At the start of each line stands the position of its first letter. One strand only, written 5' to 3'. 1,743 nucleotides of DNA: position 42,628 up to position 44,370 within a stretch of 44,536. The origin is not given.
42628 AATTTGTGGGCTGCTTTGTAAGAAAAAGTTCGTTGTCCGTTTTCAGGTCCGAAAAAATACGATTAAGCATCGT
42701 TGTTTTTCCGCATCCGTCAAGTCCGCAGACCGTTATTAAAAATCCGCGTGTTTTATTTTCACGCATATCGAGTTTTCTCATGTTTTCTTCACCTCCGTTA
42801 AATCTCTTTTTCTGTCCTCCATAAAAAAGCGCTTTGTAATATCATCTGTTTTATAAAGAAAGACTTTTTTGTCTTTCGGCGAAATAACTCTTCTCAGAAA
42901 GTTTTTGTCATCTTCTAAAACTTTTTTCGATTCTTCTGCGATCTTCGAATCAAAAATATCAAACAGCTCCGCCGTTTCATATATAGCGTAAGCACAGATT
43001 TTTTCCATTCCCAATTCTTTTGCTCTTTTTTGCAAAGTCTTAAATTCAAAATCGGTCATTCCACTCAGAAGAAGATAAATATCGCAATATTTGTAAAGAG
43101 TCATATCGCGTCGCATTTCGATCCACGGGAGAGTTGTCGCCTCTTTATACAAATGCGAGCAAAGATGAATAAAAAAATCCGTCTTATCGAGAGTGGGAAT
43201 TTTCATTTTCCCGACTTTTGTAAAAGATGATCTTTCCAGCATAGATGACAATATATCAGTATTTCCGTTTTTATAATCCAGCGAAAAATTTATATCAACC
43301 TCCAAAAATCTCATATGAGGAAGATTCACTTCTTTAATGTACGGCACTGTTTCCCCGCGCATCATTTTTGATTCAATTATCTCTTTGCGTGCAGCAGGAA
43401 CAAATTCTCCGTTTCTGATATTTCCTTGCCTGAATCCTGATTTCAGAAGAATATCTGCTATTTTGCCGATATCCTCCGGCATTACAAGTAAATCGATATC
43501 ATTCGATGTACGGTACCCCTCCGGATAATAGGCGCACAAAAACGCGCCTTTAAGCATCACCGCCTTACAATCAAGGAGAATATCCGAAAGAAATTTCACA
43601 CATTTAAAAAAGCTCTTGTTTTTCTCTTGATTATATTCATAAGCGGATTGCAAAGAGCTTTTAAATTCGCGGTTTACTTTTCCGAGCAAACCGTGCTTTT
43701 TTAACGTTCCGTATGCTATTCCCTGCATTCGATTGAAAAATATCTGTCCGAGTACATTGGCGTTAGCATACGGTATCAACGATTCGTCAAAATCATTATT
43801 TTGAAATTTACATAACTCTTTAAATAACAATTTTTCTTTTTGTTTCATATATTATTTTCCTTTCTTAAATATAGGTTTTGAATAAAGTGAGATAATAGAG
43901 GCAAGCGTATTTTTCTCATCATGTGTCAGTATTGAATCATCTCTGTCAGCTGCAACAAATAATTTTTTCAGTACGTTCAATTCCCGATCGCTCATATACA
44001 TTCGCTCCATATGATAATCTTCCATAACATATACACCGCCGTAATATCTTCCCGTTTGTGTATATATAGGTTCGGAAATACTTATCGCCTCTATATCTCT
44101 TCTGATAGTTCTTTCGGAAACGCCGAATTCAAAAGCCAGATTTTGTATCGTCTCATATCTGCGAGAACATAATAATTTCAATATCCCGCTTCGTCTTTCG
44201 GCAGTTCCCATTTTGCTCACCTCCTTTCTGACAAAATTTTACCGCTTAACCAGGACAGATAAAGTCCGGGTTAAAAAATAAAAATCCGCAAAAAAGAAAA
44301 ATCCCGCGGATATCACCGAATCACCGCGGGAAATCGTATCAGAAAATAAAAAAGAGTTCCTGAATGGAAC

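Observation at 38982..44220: Seven-gene operon upstream of the RHS locus: HTH, nucleotidyltransferase, Tmk-like kinase, ACP, unknown, acyl-AMP ligase, CYTH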

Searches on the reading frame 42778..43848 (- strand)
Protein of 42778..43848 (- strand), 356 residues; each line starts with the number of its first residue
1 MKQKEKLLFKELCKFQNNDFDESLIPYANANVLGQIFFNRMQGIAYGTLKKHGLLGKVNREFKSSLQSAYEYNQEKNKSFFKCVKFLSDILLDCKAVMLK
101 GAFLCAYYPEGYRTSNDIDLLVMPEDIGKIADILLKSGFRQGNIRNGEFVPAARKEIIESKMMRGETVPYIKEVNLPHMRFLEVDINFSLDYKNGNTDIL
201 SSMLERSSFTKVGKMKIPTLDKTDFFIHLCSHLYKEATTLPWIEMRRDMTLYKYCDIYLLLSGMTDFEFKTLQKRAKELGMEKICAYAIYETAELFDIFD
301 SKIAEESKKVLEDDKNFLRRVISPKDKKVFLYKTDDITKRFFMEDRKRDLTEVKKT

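Call 3: search_protein_families(library=pfam, proteins=[window:42778-43848:-], max_evalue=0.01)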
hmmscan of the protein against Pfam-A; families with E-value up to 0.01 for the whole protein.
window:42778-43848:- (356 aa): 1 family
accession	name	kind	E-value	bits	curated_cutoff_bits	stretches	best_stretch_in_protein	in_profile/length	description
PF14907.12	NTP_transf_5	-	3.6e-32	112.3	31.2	1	38-297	14-249/249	Uncharacterised nucleotidyltransferase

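Call 4: search_protein_families(library=ncbifam, proteins=[window:42778-43848:-], max_evalue=0.01)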
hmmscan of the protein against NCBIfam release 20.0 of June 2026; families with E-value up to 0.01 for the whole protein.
window:42778-43848:- (356 aa): 0 families

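Call 5: search_protein_families(library=padloc, proteins=[window:42778-43848:-], max_evalue=0.01)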
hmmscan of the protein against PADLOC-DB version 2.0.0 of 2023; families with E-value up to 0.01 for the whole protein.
window:42778-43848:- (356 aa): 0 families

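Call 23: search_solved_structures(query=window:42778-43848:-, max_evalue=1)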
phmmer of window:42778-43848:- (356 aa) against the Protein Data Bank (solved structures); distinct sequences matched with E-value up to 1: 1.
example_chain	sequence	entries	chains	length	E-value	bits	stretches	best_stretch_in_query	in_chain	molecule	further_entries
6con_B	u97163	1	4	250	0.82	12.3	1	242-326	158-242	CoA-transferase subunit beta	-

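Call 36: find_homologous_proteins(query=window:42778-43848:-, max_evalue=0.00001)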
Query window:42778-43848:- (356 aa): 1070 proteins with E <= 0.00001 among 2731 candidates; the best 120 are listed.
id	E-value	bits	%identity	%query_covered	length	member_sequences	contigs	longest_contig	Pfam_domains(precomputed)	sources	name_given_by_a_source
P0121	9.1e-231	783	98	100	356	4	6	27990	PF14907.13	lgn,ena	-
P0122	3.1e-225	765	95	100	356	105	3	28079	PF14907.13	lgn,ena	-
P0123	9.2e-156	537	66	100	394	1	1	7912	PF14907.13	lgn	-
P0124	3.1e-152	525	66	99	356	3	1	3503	PF14907.13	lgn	-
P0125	6.2e-152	524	67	99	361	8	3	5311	PF14907.13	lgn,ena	-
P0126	8.2e-152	524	65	100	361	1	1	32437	PF14907.13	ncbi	-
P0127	8.1e-151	520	65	99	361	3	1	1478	PF14907.13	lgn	-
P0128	9.3e-151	520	66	99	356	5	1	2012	PF14907.13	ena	-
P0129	2.2e-150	519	64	92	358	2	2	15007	PF14907.13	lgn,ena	-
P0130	2.3e-150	519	66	100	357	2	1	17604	PF14907.13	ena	-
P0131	4.2e-150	518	64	99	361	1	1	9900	PF14907.13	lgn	-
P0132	9.9e-150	517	64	99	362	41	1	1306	PF14907.13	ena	-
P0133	1.1e-149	517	66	99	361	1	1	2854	PF14907.13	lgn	-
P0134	1.2e-149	516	65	99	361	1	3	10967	PF14907.13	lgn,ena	-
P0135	1.9e-149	516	66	99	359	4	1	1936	PF14907.13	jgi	jgi:hypothetical protein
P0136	3.3e-149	515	65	99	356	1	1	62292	PF14907.13,PF08843.18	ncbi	-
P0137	3.4e-149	515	67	99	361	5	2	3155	PF14907.13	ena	-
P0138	3.7e-149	515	65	99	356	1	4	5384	PF14907.13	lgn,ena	-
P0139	1.8e-148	513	65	99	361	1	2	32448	PF14907.13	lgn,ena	-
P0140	1.9e-148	513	64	99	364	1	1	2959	PF14907.13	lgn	-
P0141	2.5e-148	512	64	99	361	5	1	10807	PF14907.13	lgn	-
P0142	3.0e-148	512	63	99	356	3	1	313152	PF14907.13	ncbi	-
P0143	5.1e-148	511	64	99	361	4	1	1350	PF14907.13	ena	-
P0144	1.0e-147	510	64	99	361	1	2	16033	PF14907.13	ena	-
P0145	1.0e-147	510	65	99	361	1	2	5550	PF14907.13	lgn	-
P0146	1.2e-147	510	64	99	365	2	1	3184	PF14907.13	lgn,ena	-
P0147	1.4e-147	510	65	99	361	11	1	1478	PF14907.13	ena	-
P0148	1.5e-147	510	65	99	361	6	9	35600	PF14907.13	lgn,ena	-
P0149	1.7e-147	509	64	99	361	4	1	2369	PF14907.13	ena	-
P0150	1.8e-147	509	64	99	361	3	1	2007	PF14907.13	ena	-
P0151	2.0e-147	509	65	99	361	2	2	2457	PF14907.13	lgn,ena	-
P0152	2.7e-147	509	63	99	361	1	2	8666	PF14907.13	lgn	-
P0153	2.7e-147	509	65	99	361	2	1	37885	PF14907.13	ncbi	-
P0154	3.3e-147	508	63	99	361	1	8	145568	PF14907.13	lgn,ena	-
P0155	3.5e-147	508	64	99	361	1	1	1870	PF14907.13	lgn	-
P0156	3.8e-147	508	64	99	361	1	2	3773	PF14907.13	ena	-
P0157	4.6e-147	508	64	99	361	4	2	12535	PF14907.13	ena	-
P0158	4.9e-147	508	66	99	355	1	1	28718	PF14907.13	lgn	-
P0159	5.6e-147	508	63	99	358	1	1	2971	PF14907.13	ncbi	ncbi:MAG: nucleotidyltransferase family protein [Eubacteriales bacterium]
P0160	6.3e-147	508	64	100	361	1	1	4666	PF14907.13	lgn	-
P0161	7.6e-147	507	64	100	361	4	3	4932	PF14907.13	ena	-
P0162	7.9e-147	507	65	99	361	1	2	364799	PF14907.13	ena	-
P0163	8.1e-147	507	64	99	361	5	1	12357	PF14907.13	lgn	-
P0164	1.0e-146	507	65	99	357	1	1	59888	PF14907.13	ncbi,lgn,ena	-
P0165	1.1e-146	507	64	99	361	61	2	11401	PF14907.13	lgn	-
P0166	1.3e-146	507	64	99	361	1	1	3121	PF14907.13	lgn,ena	-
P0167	1.3e-146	506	64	99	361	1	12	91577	PF14907.13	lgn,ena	-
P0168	2.1e-146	506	64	99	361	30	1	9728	PF14907.13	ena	-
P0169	2.1e-146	506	63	99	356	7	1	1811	PF14907.13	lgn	-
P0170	2.9e-146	505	66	99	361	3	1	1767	PF14907.13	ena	-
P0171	3.0e-146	505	65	99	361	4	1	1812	PF14907.13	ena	-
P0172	3.1e-146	505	63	99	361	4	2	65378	PF14907.13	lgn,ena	-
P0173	3.5e-146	505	62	99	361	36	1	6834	PF14907.13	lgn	-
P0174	3.6e-146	505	64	99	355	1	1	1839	PF14907.13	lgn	-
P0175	4.2e-146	505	63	99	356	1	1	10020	PF14907.13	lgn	-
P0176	4.9e-146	505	64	99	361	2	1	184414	PF14907.13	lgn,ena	-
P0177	7.8e-146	504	63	100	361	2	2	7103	PF14907.13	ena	-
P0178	8.5e-146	504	63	99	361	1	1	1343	PF14907.13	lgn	-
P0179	9.1e-146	504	65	99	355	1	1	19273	PF14907.13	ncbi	-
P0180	1.0e-145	504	64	99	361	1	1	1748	PF14907.13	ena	-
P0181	1.1e-145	503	63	99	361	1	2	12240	PF14907.13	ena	-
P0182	1.4e-145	503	64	99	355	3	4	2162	PF14907.13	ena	-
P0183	1.7e-145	503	64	99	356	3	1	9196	PF14907.13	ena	-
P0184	2.2e-145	502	64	99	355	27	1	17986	PF14907.13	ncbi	-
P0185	2.3e-145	502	63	99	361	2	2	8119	PF14907.13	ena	-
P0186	2.4e-145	502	64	99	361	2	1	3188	PF14907.13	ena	-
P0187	2.4e-145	502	64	99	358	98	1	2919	PF14907.13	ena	-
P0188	2.4e-145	502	64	99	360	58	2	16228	PF14907.13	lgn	-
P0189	2.5e-145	502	65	99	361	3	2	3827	PF14907.13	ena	-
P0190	2.6e-145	502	63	99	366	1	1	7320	PF14907.13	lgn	-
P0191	3.4e-145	502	64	99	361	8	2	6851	PF14907.13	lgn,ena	-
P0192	4.3e-145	501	64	100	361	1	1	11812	PF14907.13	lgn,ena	-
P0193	5.7e-145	501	63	100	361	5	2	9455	PF14907.13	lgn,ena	-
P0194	5.9e-145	501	63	99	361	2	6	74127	PF14907.13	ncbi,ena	-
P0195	6.9e-145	501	61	99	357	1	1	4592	PF14907.13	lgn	-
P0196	9.3e-145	500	64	99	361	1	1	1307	PF14907.13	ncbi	-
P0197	1.0e-144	500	62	99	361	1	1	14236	PF14907.13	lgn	-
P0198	1.0e-144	500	64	100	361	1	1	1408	PF14907.13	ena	-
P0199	1.4e-144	500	63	99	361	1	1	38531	PF14907.13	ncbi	-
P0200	1.7e-144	500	64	99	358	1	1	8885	PF14907.13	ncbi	-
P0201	1.7e-144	500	64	99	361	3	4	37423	PF14907.13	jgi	-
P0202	2.6e-144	499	63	99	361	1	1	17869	PF14907.13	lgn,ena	-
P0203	3.0e-144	499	63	99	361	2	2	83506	PF14907.13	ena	-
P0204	3.1e-144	499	63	99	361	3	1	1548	PF14907.13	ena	-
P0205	3.2e-144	499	64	99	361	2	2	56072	PF14907.13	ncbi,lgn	-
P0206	3.5e-144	498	63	100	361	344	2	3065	PF14907.13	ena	-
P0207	3.7e-144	498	62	99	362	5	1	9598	PF14907.13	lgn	-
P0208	4.2e-144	498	63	99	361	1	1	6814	PF14907.13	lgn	-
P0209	5.0e-144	498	64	99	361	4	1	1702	PF14907.13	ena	-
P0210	5.9e-144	498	63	100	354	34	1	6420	PF14907.13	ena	-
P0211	6.4e-144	498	62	99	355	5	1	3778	PF14907.13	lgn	-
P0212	6.4e-144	498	64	99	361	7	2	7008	PF14907.13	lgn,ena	-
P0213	7.3e-144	497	62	99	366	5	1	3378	PF14907.13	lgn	-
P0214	9.6e-144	497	62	99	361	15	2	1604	PF14907.13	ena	-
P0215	1.3e-143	497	63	99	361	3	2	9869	PF14907.13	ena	-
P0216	1.3e-143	497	63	99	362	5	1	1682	PF14907.13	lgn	-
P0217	1.6e-143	496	63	99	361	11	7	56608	PF14907.13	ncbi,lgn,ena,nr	ncbi:MAG: nucleotidyltransferase family protein [Clostridia bacterium]|nr:nucleotidyltransferase fam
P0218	1.8e-143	496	63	99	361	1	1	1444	PF14907.13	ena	-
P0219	2.6e-143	496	65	99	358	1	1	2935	PF14907.13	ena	-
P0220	3.1e-143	495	64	99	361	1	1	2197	PF14907.13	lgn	-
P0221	3.2e-143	495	63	100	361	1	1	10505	PF14907.13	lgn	-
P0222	4.0e-143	495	63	99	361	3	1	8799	PF14907.13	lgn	-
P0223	4.7e-143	495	62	99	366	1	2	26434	PF14907.13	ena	-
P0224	4.9e-143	495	64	99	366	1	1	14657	PF14907.13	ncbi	-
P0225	5.0e-143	495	63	100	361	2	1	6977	PF14907.13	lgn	-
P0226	5.6e-143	495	62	99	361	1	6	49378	PF14907.13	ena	-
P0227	6.1e-143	494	63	100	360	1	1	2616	PF14907.13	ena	-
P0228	6.8e-143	494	61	100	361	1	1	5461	PF14907.13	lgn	-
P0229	1.1e-142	494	61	99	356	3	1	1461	PF14907.13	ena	-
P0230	1.2e-142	493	63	100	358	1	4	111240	PF14907.13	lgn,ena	-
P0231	1.3e-142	493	65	99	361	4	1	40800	PF14907.13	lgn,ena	-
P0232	1.4e-142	493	62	100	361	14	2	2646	PF14907.13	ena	-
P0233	1.4e-142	493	62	99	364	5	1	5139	PF14907.13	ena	-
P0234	1.6e-142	493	63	99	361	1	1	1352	PF14907.13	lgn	-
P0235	1.7e-142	493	62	99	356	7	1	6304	PF14907.13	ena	-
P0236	2.3e-142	492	63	99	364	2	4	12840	PF14907.13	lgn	-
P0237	2.7e-142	492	63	99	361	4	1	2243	PF14907.13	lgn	-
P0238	2.9e-142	492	64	99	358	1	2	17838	PF14907.13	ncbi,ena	-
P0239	3.0e-142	492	61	99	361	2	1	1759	PF14907.13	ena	-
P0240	3.6e-142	492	62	99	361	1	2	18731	PF14907.13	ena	-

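Call 43: predict_structure(alignment_id=A2)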
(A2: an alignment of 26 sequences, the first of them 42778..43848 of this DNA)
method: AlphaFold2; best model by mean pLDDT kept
length: 356 residues; sequences in the alignment: 26
mean_pLDDT: 88.1   pTM: 0.88
mean pLDDT of the five models: 88.1, 88.1, 87.1, 86.9, 86.3
residues with pLDDT >= 90: 208; 70-90: 117; 50-70: 29; < 50: 2
segments of 3 or more residues with pLDDT < 50: none
pLDDT, mean of each block of 10 residues (from residue 1): 95 94 96 92 97 96 96 94 93 86 85 89 86 93 89 64 66 94 81 64 88 86 93 89 78 92 91 94 95 84 88 91 89 91 89 79
secondary structure, 60 per line:
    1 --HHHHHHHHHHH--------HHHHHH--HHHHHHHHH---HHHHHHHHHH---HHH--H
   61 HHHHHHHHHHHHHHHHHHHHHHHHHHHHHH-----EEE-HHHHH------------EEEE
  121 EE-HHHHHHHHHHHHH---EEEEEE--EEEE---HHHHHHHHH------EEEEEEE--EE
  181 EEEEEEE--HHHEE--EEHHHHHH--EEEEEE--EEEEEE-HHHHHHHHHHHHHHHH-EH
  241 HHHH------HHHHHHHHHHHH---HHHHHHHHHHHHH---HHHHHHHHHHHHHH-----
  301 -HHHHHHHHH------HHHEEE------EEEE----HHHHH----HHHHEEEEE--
elements in order: H3-13 H22-27 H30-38 H42-51 H60-90 E96-98 H100-104 E117-122 H124-136 E140-145 E148-151 H155-163 E170-176 E179-187 H199-204 E207-212 E215-220 H222-237 H240-244 H251-262 H266-278 H282-295 H302-310 E320-322 E329-332 H337-341 H346-349 E350-354

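Call 46: fold_search(model_id=the predicted structure, library=pdb)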
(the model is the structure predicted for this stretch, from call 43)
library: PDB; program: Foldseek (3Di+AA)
matches with E <= 10: 207; with E <= 0.001: 5
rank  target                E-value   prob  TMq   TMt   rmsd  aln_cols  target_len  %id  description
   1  8an4_A                6.3e-05  1.00  0.36  0.59   8.5       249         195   10  MenT1 toxin (rv0078a) from Mycobacterium tuberculosis H37Rv (released 2023-08-02)
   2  8an4_B                7.3e-05  1.00  0.36  0.63   8.2       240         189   11  MenT1 toxin (rv0078a) from Mycobacterium tuberculosis H37Rv (released 2023-08-02)
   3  8an5_A                1.2e-04  1.00  0.36  0.61   8.4       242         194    9  MenAT1 toxin-antitoxin complex (rv0078a-rv0078b) from Mycobacterium tuberculosis H37Rv (released 2023-08-02)
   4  8an5_B                2.5e-04  1.00  0.34  0.59   8.4       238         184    9  MenAT1 toxin-antitoxin complex (rv0078a-rv0078b) from Mycobacterium tuberculosis H37Rv (released 2023-08-02)
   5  8rr5                  7.9e-04  1.00  0.33  0.59   8.5       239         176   10  MenT1 toxin (rv0078a) from Mycobacterium tuberculosis H37Rv, phosphorylated at T39 (released 2024-09-11)
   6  5uvd                  1.1e-03  1.00  0.32  0.48   9.7       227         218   15  Crystal structure of an antigenic nucleotidyltransferase-like protein from Paracoccidioides brasiliensis (released 2018-01-31)
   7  5kqj_MODEL_1_A        1.2e-02  1.00  0.32  0.52   7.8       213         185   10  Solution Structure of Antibiotic-Resistance Factor ANT(2'')-Ia Reveals Substrate-Regulated Conformation Dynami (released 2017-07-12)
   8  5cfu                  1.7e-02  1.00  0.31  0.55   7.4       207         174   11  Crystal Structure of ANT(2")-Ia in complex with adenylyl-2"-tobramycin (released 2016-07-20)
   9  4e80_A                2.7e-02  0.85  0.19  0.21   9.1       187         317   16  Structural Basis for the Activity of a Cytoplasmic RNA Terminal U-transferase (released 2012-07-04)
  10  3mgh_A                3.3e-02  0.66  0.21  0.23  14.3       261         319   14  Binary complex of a DNA polymerase lambda loop mutant (released 2010-05-19)
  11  4fo1_A                3.5e-02  1.00  0.29  0.57   7.3       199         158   15  Crystal structure of lincosamide antibiotic adenylyltransferase LnuA, apo (released 2012-07-04)
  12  2fcl                  3.8e-02  0.99  0.28  0.54   6.7       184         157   15  Crystal structure of a putative nucleotidyltransferase (tm1012) from Thermotoga maritima at 1.35 A resolution (released 2006-03-14)
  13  2ewr                  4.2e-02  0.99  0.28  0.55   6.4       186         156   15  Crystal structure of a putative nucleotidyltransferase (tm1012) from Thermotoga maritima at 1.60 A resolution (released 2005-12-06)
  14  4xje                  4.7e-02  0.99  0.30  0.53   7.2       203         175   10  CRYSTAL STRUCTURE OF ANT(2") IN COMPLEX WITH AMP AND TOBRAMYCIN (released 2016-01-20)
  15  4e7x_D                4.7e-02  0.66  0.18  0.19   9.2       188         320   18  Structural Basis for the Activity of a Cytoplasmic RNA Terminal U-transferase (released 2012-07-04)
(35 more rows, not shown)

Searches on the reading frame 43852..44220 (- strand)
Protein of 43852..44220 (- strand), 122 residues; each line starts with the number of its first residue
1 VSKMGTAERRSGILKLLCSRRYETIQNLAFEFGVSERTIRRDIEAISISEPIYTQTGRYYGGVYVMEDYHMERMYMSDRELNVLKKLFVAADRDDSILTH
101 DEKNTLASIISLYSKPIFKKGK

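Call 3: search_protein_families(library=pfam, proteins=[window:43852-44220:-], max_evalue=0.01)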
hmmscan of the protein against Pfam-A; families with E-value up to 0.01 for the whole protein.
window:43852-44220:- (122 aa): 2 families
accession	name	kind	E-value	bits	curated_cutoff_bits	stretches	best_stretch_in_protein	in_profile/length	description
PF08220.18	HTH_DeoR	-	7.3e-09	35.7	21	1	9-64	1-52/57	DeoR-like helix-turn-helix domain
PF08279.18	HTH_11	-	1.8e-08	34.6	25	1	9-60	1-54/55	HTH domain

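Call 4: search_protein_families(library=ncbifam, proteins=[window:43852-44220:-], max_evalue=0.01)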
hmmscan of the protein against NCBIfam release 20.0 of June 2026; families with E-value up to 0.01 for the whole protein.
window:43852-44220:- (122 aa): 10 families
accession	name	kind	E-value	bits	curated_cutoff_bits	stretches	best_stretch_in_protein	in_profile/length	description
NF041397.1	TranRegGlpR_Halo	equivalog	3.4e-06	26.9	300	1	6-87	3-80/253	HTH-type transcriptional regulator GlpR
NF007753.1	PRK10434.1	equivalog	5.9e-05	22.8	350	1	5-92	2-85/253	glucitol operon DNA-binding transcriptional repressor SrlR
NF040755.1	AgaR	equivalog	0.00011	21.5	260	1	4-88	2-84/256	transcriptional repressor AgaR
NF007316.0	PRK09802.1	equivalog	0.00042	19.6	351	1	4-68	13-73/269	DeoR family transcriptional regulator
NF040890.1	trans_reg_YgbI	equivalog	0.00055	19.5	400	1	6-106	3-104/253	DNA-binding transcriptional repressor YgbI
NF007720.0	PRK10411.1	equivalog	0.00074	18.9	259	1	7-58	3-54/243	L-fucose operon activator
NF008154.0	PRK10906.1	equivalog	0.0021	17.4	331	1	6-70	3-68/252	DeoR/GlpR family transcriptional regulator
NF048019.1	IS256_Zn_var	equivalog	0.0029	16.9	150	1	22-51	49-78/304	IS256 family transposase, variant Zn-binding type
NF010034.0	PRK13509.1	equivalog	0.0067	15.8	244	0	4-46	1-43/251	HTH-type transcriptional regulator UlaR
NF053736.1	AcpB_EbpR_MafR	subfamily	0.0082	15.5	130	1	8-47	6-46/481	AcpB/EbpR/MafR family transcriptional regulator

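Call 5: search_protein_families(library=padloc, proteins=[window:43852-44220:-], max_evalue=0.01)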
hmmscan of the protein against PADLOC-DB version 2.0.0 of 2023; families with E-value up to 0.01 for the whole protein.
window:43852-44220:- (122 aa): 2 families
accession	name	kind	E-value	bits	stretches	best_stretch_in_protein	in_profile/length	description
PDLC01457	WYL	-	1.8e-11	42.1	1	7-84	3-78/229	"CAS-I,CAS-II,CAS-III,CAS-IV,CAS-V,CAS-VI; associated_signaling"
PDLC04133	mad1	-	0.0063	14.8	1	24-59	7-40/60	mads_1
